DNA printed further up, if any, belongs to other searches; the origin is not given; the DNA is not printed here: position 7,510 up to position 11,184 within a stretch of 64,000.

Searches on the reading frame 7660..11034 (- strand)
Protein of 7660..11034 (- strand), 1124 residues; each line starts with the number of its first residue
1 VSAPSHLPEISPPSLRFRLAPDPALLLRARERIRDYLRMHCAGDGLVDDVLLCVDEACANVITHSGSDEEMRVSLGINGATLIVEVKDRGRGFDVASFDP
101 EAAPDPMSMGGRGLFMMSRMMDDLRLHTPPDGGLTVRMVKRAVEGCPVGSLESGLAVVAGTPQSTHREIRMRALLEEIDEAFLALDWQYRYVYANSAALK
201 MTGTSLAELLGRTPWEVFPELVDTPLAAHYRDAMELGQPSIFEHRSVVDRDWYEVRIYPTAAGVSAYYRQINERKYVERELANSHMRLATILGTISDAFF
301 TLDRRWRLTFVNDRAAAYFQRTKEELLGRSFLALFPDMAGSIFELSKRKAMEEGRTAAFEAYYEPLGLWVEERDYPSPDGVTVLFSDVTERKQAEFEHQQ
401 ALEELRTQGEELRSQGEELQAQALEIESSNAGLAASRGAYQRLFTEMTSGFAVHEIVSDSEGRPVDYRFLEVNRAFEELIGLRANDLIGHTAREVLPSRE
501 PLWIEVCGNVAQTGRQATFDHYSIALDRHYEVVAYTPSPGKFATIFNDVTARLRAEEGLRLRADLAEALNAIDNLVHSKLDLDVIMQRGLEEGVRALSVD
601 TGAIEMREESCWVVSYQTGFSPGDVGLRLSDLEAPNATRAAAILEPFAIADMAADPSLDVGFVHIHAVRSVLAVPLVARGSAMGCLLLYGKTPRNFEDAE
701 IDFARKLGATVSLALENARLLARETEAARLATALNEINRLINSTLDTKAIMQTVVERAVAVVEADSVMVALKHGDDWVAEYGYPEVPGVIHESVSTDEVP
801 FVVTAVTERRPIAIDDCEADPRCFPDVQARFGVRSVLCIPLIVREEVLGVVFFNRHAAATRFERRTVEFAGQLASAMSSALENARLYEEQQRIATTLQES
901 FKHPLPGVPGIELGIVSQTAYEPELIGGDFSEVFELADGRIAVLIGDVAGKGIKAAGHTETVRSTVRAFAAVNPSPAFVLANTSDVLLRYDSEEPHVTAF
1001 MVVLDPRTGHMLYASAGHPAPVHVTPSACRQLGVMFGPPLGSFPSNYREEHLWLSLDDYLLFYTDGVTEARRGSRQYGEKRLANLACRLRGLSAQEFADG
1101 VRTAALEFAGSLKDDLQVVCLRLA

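Call 3: search_protein_families(library=pfam, proteins=[window:7660-11034:-], max_evalue=0.01)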
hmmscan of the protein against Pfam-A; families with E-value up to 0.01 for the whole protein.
window:7660-11034:- (1124 aa): 11 families
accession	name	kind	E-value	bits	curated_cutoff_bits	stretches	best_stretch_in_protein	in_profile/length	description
PF07228.17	SpoIIE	-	6.2e-39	134.4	25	1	938-1123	2-191/192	Stage II sporulation protein E (SpoIIE)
PF08448.16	PAS_4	-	6.7e-32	110.4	23.1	3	175-274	1-108/110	PAS fold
PF13185.12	GAF_2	-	5.1e-28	98.4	28.6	2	745-882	2-136/136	GAF domain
PF01590.32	GAF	-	1.6e-26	93.9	22.4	2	747-881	2-133/133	GAF domain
PF13581.12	HATPase_c_2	-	5e-22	78.7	27.4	1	20-140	2-127/127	Histidine kinase-like ATPase domain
PF13492.12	GAF_3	-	4.8e-21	75.9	27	2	748-883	3-129/129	GAF domain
PF13188.13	PAS_8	-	1.2e-18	66.7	21.8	3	170-221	2-50/65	PAS domain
PF00989.32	PAS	-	5.8e-17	62.2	22.6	2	170-247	2-79/113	PAS fold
PF13426.13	PAS_9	-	2.5e-15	57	27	2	188-247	10-68/103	PAS domain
PF02518.31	HATPase_c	-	1.8e-05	25.6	26.4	1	49-138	5-105/111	Histidine kinase-, DNA gyrase B-, and HSP90-like ATPase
PF12860.13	PAS_7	-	0.00098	19.7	27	0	294-395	3-114/115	PAS fold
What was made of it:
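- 7660..11034 (-): Gene B: HATPase_c_2 (RsbW-like)-PASx3-GAFx2-PP2C, 1124 aa, OsaC-like architecture. Pfam (call 3).
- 10615..10977 (-): RsbW-like kinase domain of B, residues 20-140. PF13581 78.7 bits (call 3).
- Checked: Gene B, 7660-11034 (-), 1124 aa, carries HATPase_c_2, three PAS, two GAF and SpoIIE domains (call 3).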
